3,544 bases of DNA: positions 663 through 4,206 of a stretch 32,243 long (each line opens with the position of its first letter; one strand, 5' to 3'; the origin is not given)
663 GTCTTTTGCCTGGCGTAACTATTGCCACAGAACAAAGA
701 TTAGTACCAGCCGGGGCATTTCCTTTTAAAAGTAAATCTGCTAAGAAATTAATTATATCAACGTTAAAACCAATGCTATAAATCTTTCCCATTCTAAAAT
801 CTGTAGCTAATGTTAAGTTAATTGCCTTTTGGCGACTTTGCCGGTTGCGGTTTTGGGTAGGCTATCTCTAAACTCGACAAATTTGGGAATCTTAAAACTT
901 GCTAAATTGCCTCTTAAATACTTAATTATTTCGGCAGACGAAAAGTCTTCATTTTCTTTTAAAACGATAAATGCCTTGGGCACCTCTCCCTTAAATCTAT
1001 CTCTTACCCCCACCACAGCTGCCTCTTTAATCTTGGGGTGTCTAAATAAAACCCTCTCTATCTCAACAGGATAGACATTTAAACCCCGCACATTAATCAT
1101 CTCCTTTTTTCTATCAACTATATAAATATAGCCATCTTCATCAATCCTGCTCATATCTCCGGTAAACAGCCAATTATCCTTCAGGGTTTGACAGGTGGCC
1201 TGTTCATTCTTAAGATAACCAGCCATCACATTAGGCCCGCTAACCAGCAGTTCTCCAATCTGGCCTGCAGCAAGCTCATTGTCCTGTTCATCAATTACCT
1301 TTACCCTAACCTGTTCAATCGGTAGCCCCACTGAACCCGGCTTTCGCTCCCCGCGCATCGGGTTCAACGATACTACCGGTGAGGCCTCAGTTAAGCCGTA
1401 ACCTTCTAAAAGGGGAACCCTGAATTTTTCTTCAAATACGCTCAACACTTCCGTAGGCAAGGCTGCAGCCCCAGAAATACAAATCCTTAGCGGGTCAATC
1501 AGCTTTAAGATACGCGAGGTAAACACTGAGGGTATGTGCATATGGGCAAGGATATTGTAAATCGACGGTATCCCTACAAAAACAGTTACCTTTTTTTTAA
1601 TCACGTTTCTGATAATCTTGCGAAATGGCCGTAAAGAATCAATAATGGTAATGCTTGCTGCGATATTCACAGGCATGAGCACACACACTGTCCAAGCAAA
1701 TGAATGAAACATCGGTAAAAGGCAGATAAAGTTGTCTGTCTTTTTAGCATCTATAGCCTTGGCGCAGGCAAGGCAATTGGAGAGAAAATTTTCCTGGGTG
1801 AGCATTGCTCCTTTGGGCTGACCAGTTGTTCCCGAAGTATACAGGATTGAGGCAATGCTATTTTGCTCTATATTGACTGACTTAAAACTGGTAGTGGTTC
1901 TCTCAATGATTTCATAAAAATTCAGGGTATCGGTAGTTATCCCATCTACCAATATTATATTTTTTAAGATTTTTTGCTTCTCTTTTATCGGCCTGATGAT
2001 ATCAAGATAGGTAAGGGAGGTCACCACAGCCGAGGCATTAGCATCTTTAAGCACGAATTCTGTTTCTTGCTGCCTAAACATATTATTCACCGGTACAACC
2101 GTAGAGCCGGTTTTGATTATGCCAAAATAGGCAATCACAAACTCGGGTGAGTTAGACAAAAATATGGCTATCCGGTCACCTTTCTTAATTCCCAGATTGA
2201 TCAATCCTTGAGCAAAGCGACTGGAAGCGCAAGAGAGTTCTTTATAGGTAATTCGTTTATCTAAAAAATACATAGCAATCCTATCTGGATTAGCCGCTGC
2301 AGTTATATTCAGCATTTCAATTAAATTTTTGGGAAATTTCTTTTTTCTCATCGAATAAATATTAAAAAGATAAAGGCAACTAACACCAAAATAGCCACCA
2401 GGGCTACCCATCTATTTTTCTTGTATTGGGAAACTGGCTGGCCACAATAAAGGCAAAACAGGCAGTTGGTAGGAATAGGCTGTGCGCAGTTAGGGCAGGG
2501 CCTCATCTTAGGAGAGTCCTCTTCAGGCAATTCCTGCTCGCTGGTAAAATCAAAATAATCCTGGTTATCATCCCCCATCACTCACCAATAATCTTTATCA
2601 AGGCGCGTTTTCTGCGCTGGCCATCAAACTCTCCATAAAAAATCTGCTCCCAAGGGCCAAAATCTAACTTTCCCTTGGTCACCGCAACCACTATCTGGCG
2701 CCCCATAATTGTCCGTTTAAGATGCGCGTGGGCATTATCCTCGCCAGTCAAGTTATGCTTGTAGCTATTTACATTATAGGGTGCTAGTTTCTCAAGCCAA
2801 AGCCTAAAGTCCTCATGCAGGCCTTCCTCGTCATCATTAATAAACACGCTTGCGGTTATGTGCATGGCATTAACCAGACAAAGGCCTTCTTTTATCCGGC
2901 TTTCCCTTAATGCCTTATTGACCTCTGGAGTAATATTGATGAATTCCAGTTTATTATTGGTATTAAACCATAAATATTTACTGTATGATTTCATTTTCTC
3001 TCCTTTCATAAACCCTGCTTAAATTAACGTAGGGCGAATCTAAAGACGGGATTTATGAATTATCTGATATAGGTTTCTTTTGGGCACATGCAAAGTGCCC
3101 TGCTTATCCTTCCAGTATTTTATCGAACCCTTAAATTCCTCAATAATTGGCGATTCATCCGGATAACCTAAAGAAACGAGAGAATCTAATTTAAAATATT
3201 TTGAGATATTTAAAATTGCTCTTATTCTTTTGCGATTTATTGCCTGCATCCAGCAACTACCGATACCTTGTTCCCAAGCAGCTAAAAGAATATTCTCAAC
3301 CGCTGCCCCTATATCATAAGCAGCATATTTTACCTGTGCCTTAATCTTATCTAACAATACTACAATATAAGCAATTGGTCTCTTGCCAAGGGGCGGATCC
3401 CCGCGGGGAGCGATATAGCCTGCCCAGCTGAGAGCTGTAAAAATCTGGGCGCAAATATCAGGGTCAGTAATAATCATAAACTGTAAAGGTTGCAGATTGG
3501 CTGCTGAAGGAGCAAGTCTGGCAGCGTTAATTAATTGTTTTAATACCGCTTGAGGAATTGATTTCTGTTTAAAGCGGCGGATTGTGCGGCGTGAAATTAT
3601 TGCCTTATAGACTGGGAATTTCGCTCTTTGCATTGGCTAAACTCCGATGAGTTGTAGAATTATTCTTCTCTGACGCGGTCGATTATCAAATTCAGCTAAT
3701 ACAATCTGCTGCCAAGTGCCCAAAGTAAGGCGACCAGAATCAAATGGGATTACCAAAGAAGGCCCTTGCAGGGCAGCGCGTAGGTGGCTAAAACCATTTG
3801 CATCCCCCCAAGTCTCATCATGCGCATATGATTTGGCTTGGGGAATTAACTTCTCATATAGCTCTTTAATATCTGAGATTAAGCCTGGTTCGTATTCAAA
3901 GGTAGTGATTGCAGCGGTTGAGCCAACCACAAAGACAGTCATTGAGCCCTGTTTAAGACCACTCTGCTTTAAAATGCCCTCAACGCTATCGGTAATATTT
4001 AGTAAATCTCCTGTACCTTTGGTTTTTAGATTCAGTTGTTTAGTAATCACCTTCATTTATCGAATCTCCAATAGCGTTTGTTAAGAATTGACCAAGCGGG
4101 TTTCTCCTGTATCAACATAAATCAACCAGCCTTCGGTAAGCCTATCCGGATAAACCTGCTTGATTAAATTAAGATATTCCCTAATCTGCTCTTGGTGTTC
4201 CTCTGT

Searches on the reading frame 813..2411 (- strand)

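Call 14: search_protein_families(library=pfam, proteins=[window:813-2411:-], max_evalue=0.001)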
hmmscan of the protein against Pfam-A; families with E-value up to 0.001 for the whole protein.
window:813-2411:- (532 aa): 2 families
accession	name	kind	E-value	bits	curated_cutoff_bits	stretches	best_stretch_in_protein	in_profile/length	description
PF00501.34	AMP-binding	-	6.4e-94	315.3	29.9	1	37-400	4-384/384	AMP-binding enzyme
PF13193.12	AMP-binding_C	-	1.9e-23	83.6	24.5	1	450-525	1-76/76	AMP-binding enzyme C-terminal domain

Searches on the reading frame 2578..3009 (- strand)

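Call 14: search_protein_families(library=pfam, proteins=[window:2578-3009:-], max_evalue=0.001)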
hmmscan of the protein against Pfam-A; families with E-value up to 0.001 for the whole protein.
window:2578-3009:- (143 aa): 1 family
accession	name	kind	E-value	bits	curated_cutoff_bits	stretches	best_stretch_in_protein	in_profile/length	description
PF01894.22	UPF0047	-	1.7e-37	128.5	27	1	25-138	1-115/117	Uncharacterised protein family UPF0047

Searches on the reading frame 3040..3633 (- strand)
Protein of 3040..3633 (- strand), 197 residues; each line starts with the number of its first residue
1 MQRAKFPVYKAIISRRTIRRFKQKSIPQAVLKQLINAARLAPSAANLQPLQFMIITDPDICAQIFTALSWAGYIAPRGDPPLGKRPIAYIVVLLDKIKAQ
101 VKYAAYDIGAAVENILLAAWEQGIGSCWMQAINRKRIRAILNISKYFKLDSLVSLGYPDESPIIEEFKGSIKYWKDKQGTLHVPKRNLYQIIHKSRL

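Call 14: search_protein_families(library=pfam, proteins=[window:3040-3633:-], max_evalue=0.001)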
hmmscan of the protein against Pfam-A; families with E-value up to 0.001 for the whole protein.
window:3040-3633:- (197 aa): 2 families
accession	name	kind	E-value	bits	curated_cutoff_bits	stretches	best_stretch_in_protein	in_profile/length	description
PF00881.29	Nitroreductase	-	6.1e-28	98.5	23.5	1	13-157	2-167/167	Nitroreductase family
PF14512.11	TM1586_NiRdase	-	1.2e-12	48.4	27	1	104-162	80-137/215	Putative TM nitroreductase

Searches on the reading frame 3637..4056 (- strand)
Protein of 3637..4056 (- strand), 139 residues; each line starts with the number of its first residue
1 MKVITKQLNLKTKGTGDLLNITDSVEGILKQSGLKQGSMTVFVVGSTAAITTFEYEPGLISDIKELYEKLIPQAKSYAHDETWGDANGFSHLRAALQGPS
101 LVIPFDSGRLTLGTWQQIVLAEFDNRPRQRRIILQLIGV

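Call 14: search_protein_families(library=pfam, proteins=[window:3637-4056:-], max_evalue=0.001)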
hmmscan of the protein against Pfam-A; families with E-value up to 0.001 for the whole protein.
window:3637-4056:- (139 aa): 1 family
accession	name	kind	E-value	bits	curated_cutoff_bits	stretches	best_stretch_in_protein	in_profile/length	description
PF01894.22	UPF0047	-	2.8e-34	118.2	27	1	20-135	1-116/117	Uncharacterised protein family UPF0047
